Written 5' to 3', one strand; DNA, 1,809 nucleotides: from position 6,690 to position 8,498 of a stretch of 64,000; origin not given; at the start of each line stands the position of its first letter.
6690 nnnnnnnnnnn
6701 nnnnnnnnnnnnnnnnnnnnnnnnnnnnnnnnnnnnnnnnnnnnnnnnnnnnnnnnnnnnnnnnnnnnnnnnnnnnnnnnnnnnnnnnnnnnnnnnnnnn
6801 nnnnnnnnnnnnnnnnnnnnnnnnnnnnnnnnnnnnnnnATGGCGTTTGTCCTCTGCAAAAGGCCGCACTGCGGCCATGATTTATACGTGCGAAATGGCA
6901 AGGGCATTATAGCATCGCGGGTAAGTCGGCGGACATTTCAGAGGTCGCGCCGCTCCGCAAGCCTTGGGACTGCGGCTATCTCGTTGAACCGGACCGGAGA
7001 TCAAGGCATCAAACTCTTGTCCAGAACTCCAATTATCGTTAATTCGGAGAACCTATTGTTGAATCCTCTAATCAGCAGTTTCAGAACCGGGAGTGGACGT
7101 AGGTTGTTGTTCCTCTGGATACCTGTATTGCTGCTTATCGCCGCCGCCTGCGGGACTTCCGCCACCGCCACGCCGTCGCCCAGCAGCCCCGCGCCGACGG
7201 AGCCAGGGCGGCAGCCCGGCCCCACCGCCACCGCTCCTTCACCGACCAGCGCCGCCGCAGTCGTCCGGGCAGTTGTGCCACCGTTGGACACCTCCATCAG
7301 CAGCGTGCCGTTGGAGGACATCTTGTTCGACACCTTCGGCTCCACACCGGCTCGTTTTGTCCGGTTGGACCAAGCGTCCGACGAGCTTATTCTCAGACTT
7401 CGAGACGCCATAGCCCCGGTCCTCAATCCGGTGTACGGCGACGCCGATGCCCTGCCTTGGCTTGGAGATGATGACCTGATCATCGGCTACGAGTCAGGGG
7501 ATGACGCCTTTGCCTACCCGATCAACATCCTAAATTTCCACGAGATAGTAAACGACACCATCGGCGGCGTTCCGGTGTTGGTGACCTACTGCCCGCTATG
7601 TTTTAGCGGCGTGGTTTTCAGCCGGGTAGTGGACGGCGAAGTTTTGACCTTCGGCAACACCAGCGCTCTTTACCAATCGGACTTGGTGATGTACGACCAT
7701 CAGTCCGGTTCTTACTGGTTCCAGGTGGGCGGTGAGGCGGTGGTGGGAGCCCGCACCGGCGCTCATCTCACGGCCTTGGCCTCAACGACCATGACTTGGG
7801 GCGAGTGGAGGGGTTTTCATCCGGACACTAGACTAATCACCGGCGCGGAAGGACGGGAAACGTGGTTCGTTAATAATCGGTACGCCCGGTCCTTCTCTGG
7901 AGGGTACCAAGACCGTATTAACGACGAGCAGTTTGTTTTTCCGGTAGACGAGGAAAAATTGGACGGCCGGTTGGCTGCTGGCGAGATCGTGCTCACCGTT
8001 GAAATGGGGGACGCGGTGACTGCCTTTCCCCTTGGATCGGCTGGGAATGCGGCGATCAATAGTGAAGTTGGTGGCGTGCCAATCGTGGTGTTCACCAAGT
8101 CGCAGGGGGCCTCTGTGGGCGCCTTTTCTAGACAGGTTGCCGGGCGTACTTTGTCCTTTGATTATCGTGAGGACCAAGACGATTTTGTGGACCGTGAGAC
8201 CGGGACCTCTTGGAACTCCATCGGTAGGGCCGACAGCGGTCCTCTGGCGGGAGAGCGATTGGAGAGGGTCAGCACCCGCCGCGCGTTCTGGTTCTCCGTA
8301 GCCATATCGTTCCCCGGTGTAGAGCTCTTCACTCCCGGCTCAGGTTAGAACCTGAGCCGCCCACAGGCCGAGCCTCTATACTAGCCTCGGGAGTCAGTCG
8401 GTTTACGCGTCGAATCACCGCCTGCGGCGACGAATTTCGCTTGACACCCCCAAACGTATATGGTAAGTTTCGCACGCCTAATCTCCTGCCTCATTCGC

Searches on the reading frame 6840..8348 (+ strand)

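Call 52: search_protein_families(library=pfam, proteins=[window:6840-8348:+], max_evalue=0.00001)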
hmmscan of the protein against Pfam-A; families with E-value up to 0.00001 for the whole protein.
window:6840-8348:+ (502 aa): 1 family
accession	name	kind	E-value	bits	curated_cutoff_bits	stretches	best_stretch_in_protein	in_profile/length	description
PF11376.13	DUF3179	-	2e-71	241.3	27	1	188-489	1-287/292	Protein of unknown function (DUF3179)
